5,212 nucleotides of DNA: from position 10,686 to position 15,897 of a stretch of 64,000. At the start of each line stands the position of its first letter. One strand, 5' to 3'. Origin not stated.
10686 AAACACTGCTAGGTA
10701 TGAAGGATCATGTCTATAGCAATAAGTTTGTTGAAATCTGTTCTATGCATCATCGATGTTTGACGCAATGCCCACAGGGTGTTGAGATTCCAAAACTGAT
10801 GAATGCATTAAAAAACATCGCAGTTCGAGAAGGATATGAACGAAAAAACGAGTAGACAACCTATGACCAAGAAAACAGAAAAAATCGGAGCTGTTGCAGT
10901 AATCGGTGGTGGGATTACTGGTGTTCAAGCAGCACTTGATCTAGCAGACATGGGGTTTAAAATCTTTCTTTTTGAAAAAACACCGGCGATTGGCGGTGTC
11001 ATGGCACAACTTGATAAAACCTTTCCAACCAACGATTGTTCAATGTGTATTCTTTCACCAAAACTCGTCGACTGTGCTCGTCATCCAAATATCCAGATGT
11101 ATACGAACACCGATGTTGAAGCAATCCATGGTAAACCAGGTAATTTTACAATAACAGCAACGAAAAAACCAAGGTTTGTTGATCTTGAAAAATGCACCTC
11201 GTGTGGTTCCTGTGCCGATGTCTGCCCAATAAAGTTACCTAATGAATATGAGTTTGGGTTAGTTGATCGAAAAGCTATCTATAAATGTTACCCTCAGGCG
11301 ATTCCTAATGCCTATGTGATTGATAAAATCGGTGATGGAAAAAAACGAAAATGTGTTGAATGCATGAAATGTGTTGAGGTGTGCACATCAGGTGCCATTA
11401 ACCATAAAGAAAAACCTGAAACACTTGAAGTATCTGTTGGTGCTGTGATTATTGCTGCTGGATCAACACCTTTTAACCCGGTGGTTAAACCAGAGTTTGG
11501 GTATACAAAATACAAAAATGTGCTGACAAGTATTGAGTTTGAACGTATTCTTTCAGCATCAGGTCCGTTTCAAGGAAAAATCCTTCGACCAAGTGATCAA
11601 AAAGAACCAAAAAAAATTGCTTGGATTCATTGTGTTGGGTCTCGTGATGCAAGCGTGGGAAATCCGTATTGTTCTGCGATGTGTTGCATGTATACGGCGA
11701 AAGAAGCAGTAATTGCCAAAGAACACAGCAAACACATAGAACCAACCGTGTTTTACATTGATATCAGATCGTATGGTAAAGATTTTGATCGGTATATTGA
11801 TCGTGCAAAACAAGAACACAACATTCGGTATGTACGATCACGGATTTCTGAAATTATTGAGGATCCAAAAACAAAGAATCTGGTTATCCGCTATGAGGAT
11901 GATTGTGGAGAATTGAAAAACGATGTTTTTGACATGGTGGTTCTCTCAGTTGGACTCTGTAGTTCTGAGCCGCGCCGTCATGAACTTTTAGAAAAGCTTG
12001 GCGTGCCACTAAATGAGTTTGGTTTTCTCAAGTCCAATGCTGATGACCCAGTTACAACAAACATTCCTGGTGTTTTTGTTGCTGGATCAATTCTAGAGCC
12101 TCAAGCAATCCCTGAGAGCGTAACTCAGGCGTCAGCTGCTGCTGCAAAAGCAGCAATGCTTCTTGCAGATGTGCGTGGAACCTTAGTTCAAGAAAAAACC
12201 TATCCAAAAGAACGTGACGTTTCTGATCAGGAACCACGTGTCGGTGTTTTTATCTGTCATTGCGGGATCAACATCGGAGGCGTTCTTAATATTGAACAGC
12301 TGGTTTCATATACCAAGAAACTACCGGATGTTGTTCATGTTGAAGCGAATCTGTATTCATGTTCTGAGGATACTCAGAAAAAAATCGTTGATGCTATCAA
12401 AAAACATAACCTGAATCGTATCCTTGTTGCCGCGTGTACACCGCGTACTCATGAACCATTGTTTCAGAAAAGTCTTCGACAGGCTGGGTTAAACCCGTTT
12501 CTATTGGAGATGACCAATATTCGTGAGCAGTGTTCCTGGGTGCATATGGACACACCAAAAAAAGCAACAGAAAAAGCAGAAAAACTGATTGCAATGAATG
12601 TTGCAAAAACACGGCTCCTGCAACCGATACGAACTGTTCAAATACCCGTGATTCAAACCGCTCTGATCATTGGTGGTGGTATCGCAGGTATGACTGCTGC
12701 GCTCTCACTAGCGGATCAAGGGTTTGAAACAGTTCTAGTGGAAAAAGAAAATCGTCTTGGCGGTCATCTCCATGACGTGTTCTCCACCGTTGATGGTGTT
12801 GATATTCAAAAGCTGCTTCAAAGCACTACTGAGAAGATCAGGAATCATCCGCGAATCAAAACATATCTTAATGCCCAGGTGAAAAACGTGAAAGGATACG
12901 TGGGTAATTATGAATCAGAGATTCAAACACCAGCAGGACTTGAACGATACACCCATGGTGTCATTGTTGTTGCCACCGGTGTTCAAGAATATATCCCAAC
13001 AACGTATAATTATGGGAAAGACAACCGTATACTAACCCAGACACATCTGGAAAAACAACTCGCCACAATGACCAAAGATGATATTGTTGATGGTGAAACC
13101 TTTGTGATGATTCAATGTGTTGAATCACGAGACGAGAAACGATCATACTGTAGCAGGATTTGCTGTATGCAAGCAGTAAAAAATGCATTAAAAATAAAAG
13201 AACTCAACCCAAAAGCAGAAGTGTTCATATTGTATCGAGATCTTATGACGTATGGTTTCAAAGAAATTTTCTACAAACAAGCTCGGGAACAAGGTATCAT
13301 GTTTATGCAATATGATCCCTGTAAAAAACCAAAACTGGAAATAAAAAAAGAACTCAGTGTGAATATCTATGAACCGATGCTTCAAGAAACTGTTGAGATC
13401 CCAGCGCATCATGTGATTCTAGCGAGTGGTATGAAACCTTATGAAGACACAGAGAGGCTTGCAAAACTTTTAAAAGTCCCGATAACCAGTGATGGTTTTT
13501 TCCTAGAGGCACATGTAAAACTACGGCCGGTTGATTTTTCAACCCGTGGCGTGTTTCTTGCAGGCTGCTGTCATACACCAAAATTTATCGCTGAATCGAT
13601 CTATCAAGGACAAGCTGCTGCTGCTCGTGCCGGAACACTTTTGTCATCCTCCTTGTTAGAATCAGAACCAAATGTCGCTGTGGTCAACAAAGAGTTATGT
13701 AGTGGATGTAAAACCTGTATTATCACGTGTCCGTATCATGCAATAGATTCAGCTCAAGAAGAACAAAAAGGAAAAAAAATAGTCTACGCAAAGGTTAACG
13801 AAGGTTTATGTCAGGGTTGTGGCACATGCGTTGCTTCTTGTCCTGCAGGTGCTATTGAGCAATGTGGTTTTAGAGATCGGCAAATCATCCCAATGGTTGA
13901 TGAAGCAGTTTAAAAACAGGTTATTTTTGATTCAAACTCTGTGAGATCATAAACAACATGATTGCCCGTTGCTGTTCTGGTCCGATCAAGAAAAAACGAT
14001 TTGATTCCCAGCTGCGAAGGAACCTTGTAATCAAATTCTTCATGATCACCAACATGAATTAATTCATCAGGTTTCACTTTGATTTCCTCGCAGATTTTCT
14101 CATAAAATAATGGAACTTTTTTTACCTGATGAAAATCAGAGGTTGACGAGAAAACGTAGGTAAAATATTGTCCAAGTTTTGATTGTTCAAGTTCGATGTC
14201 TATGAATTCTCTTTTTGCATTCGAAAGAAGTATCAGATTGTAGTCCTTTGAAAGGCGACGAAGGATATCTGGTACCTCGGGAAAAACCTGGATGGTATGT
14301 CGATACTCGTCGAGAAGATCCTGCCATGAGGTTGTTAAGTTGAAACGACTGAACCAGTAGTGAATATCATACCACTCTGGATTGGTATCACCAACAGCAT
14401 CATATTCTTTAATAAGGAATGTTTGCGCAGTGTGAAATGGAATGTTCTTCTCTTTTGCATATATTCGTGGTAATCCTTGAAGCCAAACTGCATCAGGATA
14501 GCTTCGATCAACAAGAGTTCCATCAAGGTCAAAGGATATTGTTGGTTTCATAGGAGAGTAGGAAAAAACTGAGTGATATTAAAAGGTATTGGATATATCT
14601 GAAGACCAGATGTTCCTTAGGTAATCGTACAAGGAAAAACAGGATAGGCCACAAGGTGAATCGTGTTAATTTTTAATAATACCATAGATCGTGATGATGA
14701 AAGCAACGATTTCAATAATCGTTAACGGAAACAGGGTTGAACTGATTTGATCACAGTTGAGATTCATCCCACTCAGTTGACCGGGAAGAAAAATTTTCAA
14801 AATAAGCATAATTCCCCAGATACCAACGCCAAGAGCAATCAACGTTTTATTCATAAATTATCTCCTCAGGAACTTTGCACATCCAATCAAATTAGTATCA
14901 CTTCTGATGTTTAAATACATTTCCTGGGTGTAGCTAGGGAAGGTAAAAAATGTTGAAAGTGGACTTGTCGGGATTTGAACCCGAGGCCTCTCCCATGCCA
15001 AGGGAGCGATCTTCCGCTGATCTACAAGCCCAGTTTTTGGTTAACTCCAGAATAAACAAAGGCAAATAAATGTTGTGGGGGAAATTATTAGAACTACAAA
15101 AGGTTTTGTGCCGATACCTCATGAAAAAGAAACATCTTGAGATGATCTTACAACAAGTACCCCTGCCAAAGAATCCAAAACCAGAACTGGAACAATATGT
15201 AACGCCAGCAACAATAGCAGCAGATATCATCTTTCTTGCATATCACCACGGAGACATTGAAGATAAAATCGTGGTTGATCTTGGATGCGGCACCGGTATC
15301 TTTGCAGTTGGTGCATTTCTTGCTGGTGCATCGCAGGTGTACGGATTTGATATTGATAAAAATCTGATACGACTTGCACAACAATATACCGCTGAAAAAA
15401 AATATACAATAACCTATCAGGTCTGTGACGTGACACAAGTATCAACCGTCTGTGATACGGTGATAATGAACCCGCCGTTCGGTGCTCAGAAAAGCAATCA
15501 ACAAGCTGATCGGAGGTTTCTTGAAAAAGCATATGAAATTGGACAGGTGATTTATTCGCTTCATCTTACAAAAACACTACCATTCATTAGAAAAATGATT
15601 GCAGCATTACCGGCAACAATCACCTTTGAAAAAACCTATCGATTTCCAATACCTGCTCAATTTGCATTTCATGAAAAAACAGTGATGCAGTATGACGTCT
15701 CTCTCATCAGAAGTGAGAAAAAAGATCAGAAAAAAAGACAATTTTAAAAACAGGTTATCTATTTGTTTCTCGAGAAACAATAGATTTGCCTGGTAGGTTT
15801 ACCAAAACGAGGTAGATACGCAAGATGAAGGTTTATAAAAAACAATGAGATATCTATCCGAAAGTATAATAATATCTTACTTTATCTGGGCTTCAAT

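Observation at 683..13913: Eight-gene, 13-kb hdr-type operon with five HdrA modules, MvhD, an FrhB-like flavoprotein and a NAD(P)H module, but no hydrogenase or formate dehydrogenase partner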

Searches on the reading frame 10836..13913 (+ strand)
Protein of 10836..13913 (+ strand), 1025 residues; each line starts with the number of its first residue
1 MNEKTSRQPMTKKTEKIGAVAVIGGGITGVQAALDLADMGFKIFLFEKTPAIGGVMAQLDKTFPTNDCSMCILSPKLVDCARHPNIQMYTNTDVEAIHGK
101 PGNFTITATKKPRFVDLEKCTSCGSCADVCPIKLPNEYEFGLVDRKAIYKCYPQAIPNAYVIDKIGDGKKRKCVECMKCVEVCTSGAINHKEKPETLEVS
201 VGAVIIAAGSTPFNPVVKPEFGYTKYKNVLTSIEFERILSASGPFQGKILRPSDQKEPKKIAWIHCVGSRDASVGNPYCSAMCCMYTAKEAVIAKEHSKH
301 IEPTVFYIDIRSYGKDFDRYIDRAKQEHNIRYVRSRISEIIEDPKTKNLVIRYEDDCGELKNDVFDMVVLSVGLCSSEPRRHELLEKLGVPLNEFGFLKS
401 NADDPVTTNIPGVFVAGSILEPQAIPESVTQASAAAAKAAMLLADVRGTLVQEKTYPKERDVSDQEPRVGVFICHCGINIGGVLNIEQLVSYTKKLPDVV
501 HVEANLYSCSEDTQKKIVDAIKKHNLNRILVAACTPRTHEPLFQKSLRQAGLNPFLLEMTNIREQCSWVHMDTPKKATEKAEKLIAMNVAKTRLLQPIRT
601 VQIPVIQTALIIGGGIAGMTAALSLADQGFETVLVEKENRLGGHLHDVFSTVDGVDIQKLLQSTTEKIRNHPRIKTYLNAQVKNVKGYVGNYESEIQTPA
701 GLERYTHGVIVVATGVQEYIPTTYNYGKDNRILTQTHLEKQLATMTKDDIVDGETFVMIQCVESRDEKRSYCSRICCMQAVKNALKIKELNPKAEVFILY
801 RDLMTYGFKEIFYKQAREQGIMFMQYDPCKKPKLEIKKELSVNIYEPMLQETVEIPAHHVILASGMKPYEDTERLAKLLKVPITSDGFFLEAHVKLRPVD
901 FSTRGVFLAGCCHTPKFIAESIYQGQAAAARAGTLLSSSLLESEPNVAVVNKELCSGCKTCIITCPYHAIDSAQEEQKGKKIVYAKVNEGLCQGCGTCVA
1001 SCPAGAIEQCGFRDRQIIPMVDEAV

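Call 3: search_protein_families(library=pfam, proteins=[window:10836-13913:+], max_evalue=0.001)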
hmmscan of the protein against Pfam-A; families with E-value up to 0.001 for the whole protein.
window:10836-13913:+ (1025 aa): 27 families (the best 25 are shown)
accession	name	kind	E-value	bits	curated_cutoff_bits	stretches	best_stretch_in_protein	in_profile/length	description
PF07992.20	Pyr_redox_2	-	1.7e-30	106.9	26.1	3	190-435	89-290/291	Pyridine nucleotide-disulphide oxidoreductase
PF00037.32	Fer4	-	1.9e-21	75.4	21.1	3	986-1008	2-24/24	4Fe-4S binding domain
PF13450.12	NAD_binding_8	-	1e-17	64.6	21.9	2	611-648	1-38/68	NAD(P)-binding Rossmann-like domain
PF12831.13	FAD_oxidored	-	2.8e-16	60.3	27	2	610-647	3-40/416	FAD dependent oxidoreductase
PF12838.12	Fer4_7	-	3.3e-15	56.7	27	1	955-1006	2-52/52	4Fe-4S dicluster domain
PF00890.30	FAD_binding_2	-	1.3e-14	54.7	20.4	1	609-656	2-49/414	FAD binding domain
PF12837.12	Fer4_6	-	2.2e-14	53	25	2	985-1007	2-24/24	4Fe-4S binding domain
PF13237.11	Fer4_10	-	3e-14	53.1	25.5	2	115-183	4-52/53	4Fe-4S dicluster domain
PF01266.30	DAO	-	6.5e-13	49.4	27.9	2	610-643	3-36/353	FAD dependent oxidoreductase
PF12797.12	Fer4_2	-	3.4e-12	45.9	24.5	1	113-131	3-21/22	4Fe-4S binding domain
PF13738.12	Pyr_redox_3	-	5.3e-11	42.8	30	1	607-718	165-269/305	Pyridine nucleotide-disulphide oxidoreductase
PF13484.11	Fer4_16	-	6.8e-11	43.2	30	0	172-193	1-23/66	4Fe-4S double cluster binding domain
PF14697.11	Fer4_21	-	1.5e-10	41.5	35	1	948-1008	1-58/59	4Fe-4S dicluster domain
PF13187.11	Fer4_9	-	1.8e-10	41.1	27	2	955-1007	2-52/52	4Fe-4S dicluster domain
PF25160.1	LdpA_Fe-S-bd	-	6.9e-10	39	27.6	0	983-1010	19-46/49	LdpA Fe-S cluster-binding domain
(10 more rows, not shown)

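Call 4: search_protein_families(library=ncbifam, proteins=[window:10836-13913:+], max_evalue=0.001)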
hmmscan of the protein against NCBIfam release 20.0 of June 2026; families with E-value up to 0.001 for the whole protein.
window:10836-13913:+ (1025 aa): 185 families (the best 25 are shown)
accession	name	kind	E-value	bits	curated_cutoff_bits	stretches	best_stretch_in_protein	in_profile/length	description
NF040770.1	hetero_SS_HdrA2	exception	1.2e-301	1002.5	1100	3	9-445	130-562/777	CoB-CoM heterodisulfide reductase HdrA2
NF041778.1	hetero_SS_HdrA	equivalog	2.6e-226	753.1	1400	3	6-453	130-580/771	ferredoxin:CoB-CoM heterodisulfide reductase subunit HdrA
NF041891.1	hdrA_Methbact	equivalog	4.5e-213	709.6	1300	3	8-442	126-555/762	ferredoxin:CoB-CoM heterodisulfide reductase subunit HdrA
NF009410.0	PRK12771.1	subfamily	5.1e-24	84.8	516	3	12-56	135-177/566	NAD(P)-binding protein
NF009409.0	PRK12770.1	subfamily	1.6e-17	63.6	343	2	326-443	242-350/360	putative glutamate synthase subunit beta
TIGR03467.1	HpnE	equivalog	1.8e-16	60.5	283.05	2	610-645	2-37/430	hydroxysqualene dehydroxylase HpnE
NF005560.0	PRK07233.1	equivalog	1.6e-15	56.9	252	2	20-60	3-43/435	hypothetical protein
TIGR01292.1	TRX_reduct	equivalog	5e-15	55.1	343.45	1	304-441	166-291/300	thioredoxin-disulfide reductase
TIGR03997.1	mycofact_OYE_2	equivalog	3.5e-14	52.1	793.15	2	600-672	372-445/645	mycofactocin system FadH/OYE family oxidoreductase 2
NF045637.1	carotdesatCrtDProt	equivalog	1.2e-13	50.4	580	2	610-656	2-48/485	1-hydroxycarotenoid 3,4-desaturase CrtD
NF041087.1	bile_acid_BaiCD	equivalog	2.6e-13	49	825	2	607-669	381-443/642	bile acid Fe-S flavoenzyme BaiCD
TIGR01372.1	soxA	subfamily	4.1e-13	48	1164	1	609-675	171-237/996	sarcosine oxidase subunit alpha family protein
NF045599.1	bili_reduct_long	exception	8e-13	47.5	750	2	609-668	384-443/641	bilirubin reductase, long form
TIGR01350.1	lipoamide_DH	equivalog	1.3e-12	47.2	408.8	1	610-643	5-37/461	dihydrolipoyl dehydrogenase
NF010590.0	PRK13984.1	equivalog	2.3e-12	45.9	946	1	13-57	284-328/611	putative oxidoreductase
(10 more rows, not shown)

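Call 44: search_solved_structures(query=window:10836-13913:+, max_evalue=1e-10)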
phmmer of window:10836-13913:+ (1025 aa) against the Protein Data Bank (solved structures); distinct sequences matched with E-value up to 1e-10: 6.
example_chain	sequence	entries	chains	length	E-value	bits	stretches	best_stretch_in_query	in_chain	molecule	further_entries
5odc_A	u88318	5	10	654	1.1e-215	721.6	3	22-376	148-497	Heterodisulfide reductase, subunit A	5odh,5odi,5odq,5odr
8rvu_a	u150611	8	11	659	9.7e-200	668.9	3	21-378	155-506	H(2):CoB-CoM heterodisulfide,ferredoxin reductase subunit A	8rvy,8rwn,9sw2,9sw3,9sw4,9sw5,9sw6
8rvv_A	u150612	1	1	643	8.5e-198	662.4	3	21-378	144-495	H(2):CoB-CoM heterodisulfide,ferredoxin reductase subunit A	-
9sfi_A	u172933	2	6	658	2.5e-178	598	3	20-374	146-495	CoB--CoM heterodisulfide reductase iron-sulfur subunit A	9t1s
7bkb_A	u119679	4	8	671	1.8e-167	562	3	22-355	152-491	CoB--CoM heterodisulfide reductase iron-sulfur subunit A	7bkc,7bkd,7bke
6tjr_A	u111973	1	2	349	2.4e-41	144.6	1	199-442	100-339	Fumarate reductase/succinate dehydrogenase flavoprotein domain protein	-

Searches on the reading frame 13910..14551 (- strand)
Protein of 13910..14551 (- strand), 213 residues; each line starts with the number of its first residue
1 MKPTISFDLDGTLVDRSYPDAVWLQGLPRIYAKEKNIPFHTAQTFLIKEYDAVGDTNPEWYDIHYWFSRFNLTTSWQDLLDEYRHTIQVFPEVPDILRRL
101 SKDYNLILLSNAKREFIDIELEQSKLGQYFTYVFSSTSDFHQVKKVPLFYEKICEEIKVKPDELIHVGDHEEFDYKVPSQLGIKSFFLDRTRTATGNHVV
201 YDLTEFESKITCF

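Call 8: search_protein_families(library=ncbifam, proteins=[window:13910-14551:-], max_evalue=0.00001)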
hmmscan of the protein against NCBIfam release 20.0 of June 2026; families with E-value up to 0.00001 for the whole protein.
window:13910-14551:- (213 aa): 15 families
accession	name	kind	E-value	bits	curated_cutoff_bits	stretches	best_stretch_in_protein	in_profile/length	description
TIGR02253.1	CTE7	subfamily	1.6e-18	67.3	169.75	1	5-206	5-212/221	TIGR02253 family HAD-type hydrolase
TIGR01428.1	HAD_type_II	equivalog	1.1e-16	61.4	125.4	1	49-192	52-194/197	haloacid dehalogenase type II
NF011564.0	PRK14988.1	equivalog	1.1e-16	61.3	189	1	4-183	12-187/225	GMP/IMP nucleotidase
TIGR01549.1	HAD-SF-IA-v1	subfamily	3e-14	53.7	23.3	1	74-182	48-149/149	HAD-IA family hydrolase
TIGR02254.1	YjjG_YfnB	equivalog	7.5e-11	41.9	159.9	1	5-204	4-214/223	YjjG family noncanonical pyrimidine nucleotidase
NF009695.0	PRK13222.1-2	equivalog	5.1e-10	39.2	225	1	85-171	91-177/226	phosphoglycolate phosphatase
TIGR02252.1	DREG-2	subfamily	5.6e-09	36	155.2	1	86-186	103-202/203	HAD hydrolase, REG-2-like, family IA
TIGR01662.1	HAD-SF-IIIA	subfamily_domain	6.8e-09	36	44.6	1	86-188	23-138/141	HAD-IIIA family hydrolase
NF009804.0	PRK13288.1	equivalog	3.7e-08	33.1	218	1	4-171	5-165/215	pyrophosphatase PpaX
NF008018.0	PRK10748.1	equivalog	7.8e-07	28.5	225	1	81-187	106-206/238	5-amino-6-(5-phospho-D-ribitylamino)uracil phosphatase YigB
NF009698.0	PRK13223.1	equivalog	9.3e-07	28.3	466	0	84-171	97-184/272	phosphoglycolate phosphatase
TIGR01493.1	HAD-SF-IA-v2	subfamily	1.4e-06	28.7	39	1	78-171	68-152/161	HAD-IA family hydrolase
TIGR01449.2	PGP_bact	equivalog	1.4e-06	28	180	0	87-172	84-169/213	phosphoglycolate phosphatase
NF052576.1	PymNtasePynAStpc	equivalog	2.9e-06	27.1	350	0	72-189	79-201/229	pyrimidine 5'-nucleotidase PynA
NF009694.0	PRK13222.1-1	equivalog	3.4e-06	26.6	415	0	88-171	111-194/252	phosphoglycolate phosphatase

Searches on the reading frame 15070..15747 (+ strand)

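Call 8: search_protein_families(library=ncbifam, proteins=[window:15070-15747:+], max_evalue=0.00001)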
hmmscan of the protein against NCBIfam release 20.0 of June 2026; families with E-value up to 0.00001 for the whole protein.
window:15070-15747:+ (225 aa): 10 families
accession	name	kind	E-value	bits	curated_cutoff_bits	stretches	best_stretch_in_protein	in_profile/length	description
NF011529.0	PRK14968.1-3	equivalog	3e-10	39.8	162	1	50-155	20-125/198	putative methyltransferase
TIGR00406.1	prmA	equivalog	8.9e-09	35.2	183.15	1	61-119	156-214/288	50S ribosomal protein L11 methyltransferase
NF001785.0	PRK00517.2-2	equivalog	1.7e-08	33.9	188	1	59-120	140-202/282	50S ribosomal protein L11 methyltransferase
TIGR01983.1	UbiG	equivalog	3.3e-08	33.1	102.95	1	60-126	45-111/228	bifunctional 2-polyprenyl-6-hydroxyphenol methylase/3-demethylubiquinol 3-O-methyltransferase UbiG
TIGR03534.1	RF_mod_PrmC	equivalog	1.3e-07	31.3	199.1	1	64-148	88-177/253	peptide chain release factor N(5)-glutamine methyltransferase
TIGR02021.1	BchM-ChlM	equivalog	1.9e-07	30.7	158.9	1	63-132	53-123/218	magnesium protoporphyrin IX methyltransferase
NF043040.1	corrin_prot_MT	hypoth_equivalog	2.5e-07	30.4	180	1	64-125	41-103/216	corrinoid protein-associated methyltransferase CpaM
NF001790.0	PRK00517.3-3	equivalog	4.8e-07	29.4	269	1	64-122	122-180/262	50S ribosomal protein L11 methyltransferase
TIGR01177.1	TIGR01177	hypoth_equivalog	3.6e-06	26.5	316.55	1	65-153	183-279/330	TIGR01177 family methyltransferase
NF002910.0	PRK03522.2-3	equivalog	8.3e-06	25.1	558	1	17-135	189-316/383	23S rRNA (uracil(747)-C(5))-methyltransferase RlmC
